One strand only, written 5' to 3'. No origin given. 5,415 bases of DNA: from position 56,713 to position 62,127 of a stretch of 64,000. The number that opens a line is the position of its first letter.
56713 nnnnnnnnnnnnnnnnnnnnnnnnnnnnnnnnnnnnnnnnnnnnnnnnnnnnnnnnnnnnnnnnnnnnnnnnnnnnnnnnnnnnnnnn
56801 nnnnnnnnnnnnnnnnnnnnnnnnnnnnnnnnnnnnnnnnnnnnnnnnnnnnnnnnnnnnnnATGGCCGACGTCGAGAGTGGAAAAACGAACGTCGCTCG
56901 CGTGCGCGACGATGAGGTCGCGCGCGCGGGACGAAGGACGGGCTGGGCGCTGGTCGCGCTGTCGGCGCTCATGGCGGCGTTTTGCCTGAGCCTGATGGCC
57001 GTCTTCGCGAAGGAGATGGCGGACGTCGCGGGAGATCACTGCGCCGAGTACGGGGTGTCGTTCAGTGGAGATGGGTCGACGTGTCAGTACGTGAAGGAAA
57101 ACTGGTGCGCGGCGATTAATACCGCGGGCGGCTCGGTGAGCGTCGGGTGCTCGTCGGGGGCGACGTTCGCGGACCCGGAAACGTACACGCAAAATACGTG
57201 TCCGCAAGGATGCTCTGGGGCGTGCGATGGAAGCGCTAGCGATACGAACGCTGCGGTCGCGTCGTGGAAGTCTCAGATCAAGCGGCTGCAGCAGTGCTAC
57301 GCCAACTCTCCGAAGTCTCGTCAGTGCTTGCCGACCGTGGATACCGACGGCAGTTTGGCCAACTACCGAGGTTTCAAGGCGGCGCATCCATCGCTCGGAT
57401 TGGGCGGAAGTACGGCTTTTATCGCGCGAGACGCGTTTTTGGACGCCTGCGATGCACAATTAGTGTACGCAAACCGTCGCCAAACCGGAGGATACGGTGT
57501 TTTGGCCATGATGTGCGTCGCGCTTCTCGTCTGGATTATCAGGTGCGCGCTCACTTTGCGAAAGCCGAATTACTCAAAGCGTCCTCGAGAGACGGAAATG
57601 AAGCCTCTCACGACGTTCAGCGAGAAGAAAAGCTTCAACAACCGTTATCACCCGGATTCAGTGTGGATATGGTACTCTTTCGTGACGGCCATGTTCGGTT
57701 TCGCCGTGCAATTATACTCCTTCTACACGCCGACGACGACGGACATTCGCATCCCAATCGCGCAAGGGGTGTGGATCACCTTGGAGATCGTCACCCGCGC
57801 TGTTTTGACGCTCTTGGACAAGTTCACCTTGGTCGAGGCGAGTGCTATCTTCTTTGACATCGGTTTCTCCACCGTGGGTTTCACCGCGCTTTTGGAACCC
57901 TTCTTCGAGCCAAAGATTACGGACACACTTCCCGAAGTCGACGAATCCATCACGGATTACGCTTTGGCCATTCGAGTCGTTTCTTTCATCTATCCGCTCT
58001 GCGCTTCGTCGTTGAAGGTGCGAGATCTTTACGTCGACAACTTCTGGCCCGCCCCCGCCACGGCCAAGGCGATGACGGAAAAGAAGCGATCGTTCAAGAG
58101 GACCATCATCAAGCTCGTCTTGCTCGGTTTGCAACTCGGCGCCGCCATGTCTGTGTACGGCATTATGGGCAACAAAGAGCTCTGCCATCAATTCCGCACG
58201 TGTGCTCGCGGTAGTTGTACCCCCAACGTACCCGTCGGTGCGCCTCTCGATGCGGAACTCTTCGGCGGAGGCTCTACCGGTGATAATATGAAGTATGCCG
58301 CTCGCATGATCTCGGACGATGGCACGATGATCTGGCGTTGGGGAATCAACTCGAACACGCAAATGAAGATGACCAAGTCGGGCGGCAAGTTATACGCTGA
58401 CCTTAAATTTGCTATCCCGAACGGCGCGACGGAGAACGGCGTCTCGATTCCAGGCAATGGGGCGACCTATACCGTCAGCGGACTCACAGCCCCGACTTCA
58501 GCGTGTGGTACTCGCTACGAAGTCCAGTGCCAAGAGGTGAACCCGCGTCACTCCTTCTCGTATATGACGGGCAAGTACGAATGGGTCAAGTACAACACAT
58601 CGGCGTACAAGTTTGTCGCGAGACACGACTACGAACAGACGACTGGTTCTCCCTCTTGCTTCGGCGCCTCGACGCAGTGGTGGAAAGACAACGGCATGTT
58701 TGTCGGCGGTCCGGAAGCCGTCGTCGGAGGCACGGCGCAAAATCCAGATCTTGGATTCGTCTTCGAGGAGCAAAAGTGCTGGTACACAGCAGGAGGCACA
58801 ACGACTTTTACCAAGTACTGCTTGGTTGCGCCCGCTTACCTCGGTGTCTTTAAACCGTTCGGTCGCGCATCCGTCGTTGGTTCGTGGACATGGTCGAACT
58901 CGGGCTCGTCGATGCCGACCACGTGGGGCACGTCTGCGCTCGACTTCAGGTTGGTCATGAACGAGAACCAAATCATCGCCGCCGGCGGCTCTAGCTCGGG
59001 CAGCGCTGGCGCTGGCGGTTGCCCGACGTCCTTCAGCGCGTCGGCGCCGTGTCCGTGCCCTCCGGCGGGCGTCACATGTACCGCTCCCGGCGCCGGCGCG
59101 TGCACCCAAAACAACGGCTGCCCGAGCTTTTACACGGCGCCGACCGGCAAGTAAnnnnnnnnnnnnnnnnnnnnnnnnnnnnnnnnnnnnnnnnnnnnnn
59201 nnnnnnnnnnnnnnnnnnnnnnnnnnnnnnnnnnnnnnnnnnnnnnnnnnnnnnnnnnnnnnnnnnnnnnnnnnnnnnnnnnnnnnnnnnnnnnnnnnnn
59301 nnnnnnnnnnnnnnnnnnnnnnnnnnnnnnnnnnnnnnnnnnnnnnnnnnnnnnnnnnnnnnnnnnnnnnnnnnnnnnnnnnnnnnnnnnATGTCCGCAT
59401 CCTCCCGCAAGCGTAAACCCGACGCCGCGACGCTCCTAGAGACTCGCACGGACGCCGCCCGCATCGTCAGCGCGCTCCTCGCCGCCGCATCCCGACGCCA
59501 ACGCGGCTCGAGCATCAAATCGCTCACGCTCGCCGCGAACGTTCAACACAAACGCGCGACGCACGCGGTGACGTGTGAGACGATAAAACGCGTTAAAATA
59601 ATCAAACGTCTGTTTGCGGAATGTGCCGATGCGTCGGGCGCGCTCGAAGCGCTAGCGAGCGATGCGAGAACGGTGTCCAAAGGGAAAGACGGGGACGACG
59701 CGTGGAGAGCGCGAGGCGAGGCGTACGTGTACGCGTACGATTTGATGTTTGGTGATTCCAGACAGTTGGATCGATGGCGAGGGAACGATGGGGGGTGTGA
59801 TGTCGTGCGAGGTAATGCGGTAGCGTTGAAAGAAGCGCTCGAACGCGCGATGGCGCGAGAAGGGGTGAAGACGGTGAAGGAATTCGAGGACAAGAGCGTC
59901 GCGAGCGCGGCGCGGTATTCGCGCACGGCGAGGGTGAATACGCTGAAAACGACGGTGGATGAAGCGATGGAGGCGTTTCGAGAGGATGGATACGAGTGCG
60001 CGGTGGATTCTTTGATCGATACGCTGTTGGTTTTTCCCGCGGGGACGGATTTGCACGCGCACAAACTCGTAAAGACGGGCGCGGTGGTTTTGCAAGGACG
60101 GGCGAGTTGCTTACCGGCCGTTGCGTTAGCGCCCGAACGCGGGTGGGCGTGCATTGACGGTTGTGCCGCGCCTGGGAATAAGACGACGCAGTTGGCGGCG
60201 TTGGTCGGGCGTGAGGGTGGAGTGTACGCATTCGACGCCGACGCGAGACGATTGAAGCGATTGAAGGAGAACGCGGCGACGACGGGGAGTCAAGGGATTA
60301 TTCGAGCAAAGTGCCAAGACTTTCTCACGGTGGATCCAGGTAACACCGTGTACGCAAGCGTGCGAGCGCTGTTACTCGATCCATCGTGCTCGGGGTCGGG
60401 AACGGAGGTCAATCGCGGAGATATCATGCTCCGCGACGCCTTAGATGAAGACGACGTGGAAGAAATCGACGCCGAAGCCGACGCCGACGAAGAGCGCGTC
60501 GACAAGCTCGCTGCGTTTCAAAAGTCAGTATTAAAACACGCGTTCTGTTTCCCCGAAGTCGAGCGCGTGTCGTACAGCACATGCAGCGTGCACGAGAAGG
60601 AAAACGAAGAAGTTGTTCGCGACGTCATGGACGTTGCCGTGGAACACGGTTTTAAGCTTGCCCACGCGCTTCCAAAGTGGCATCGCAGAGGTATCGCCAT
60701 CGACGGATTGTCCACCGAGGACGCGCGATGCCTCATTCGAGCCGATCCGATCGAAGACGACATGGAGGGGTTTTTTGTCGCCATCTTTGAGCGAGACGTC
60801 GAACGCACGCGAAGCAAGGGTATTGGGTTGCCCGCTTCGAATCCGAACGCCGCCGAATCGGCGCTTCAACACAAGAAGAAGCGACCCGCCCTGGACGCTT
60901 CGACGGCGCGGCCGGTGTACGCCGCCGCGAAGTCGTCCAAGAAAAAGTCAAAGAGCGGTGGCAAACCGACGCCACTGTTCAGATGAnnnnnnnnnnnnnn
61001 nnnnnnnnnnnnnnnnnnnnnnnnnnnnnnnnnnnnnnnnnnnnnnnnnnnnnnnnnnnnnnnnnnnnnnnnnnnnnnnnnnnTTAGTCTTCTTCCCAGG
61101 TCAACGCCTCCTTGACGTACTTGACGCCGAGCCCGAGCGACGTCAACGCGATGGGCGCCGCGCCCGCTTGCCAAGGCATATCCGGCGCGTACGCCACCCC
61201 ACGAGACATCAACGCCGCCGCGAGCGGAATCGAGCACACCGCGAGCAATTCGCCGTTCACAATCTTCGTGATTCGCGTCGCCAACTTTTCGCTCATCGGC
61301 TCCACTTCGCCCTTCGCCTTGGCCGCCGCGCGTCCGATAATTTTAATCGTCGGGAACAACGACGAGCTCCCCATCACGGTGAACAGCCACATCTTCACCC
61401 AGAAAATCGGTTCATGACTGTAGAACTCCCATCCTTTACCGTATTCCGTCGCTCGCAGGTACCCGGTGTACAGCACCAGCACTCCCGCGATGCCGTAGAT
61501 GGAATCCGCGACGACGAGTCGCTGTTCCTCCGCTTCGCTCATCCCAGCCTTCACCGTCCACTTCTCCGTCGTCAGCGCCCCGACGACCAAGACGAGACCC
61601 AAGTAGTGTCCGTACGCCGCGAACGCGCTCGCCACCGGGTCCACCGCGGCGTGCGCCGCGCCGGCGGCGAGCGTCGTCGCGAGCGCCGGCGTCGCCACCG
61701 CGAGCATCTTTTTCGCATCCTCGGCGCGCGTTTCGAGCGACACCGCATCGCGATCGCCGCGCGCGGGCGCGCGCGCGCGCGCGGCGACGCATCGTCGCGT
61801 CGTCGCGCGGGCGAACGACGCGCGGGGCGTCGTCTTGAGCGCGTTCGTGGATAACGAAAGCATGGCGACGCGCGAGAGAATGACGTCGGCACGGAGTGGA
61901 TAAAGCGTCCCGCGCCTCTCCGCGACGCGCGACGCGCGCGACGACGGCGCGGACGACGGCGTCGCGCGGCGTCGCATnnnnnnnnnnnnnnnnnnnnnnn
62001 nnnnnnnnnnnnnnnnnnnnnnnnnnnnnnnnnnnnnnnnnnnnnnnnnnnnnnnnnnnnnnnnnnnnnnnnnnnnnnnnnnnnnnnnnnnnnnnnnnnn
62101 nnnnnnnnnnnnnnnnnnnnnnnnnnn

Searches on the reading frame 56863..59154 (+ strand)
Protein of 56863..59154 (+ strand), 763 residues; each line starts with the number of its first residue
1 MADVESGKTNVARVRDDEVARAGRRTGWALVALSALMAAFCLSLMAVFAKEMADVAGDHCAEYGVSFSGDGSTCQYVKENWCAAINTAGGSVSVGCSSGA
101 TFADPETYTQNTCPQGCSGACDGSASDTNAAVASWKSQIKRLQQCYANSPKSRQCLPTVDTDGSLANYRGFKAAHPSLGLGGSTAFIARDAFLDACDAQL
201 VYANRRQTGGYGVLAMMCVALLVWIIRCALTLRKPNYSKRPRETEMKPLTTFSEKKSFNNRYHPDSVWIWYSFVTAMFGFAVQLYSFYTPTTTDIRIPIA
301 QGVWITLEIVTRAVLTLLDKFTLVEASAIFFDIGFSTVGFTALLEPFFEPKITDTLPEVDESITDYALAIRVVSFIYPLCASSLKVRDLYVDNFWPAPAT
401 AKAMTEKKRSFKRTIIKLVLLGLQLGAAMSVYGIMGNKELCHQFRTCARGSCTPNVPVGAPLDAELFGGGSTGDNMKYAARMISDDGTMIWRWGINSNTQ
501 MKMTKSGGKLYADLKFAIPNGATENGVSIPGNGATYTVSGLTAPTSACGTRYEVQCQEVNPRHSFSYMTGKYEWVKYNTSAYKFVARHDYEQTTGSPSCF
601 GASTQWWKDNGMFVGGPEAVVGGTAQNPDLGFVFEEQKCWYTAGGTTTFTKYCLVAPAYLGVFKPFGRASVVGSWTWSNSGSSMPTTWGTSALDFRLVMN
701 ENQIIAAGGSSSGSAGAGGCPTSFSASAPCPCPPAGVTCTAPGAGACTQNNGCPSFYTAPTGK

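Call 6: search_protein_families(library=pfam, proteins=[window:56863-59154:+], max_evalue=0.01)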
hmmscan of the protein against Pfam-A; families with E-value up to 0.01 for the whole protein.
window:56863-59154:+ (763 aa): 1 family
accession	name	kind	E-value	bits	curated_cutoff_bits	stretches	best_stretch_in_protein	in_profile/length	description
PF15706.10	TMEM132_C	-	0.00073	19.7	27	0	208-244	33-69/87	TMEM132 C-terminal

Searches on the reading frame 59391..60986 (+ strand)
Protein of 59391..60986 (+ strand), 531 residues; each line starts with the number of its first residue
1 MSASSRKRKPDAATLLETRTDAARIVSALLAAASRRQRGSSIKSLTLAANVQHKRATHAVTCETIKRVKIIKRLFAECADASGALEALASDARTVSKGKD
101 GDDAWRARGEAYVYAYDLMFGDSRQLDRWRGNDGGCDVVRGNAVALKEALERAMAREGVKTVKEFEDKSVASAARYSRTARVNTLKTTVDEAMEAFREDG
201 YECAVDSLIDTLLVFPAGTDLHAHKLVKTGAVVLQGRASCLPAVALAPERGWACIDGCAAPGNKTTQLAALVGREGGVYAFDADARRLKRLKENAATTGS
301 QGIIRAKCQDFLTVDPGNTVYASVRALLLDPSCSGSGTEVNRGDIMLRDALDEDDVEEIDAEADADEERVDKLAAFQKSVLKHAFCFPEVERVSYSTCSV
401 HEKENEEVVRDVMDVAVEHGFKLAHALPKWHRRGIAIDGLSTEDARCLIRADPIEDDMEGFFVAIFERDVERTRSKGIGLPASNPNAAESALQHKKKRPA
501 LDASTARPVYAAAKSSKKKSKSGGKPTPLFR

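Call 6: search_protein_families(library=pfam, proteins=[window:59391-60986:+], max_evalue=0.01)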
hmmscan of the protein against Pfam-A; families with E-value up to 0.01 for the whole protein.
window:59391-60986:+ (531 aa): 3 families
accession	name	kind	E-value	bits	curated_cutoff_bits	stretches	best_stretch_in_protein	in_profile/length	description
PF01189.24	Methyltr_RsmB-F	-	1.4e-21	77.6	27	1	244-466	2-198/199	16S rRNA methyltransferase RsmB/F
PF21148.3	NSUN5_fdxn-like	-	2.3e-14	54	24.5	2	204-235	47-78/78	NOL1/NOP2/Sun domain family member 5, ferredoxin-like domain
PF22458.1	RsmF-B_ferredox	-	0.0029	18.2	27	0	173-211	25-63/74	Methyltr_RsmF/B-like, ferredoxin-like domain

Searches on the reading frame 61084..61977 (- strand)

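Call 6: search_protein_families(library=pfam, proteins=[window:61084-61977:-], max_evalue=0.01)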
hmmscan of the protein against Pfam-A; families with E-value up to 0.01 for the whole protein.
window:61084-61977:- (297 aa): 1 family
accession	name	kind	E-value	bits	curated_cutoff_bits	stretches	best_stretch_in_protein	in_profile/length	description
PF09980.14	DUF2214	-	6e-52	175.9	34.1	1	117-262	2-147/147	Predicted membrane protein (DUF2214)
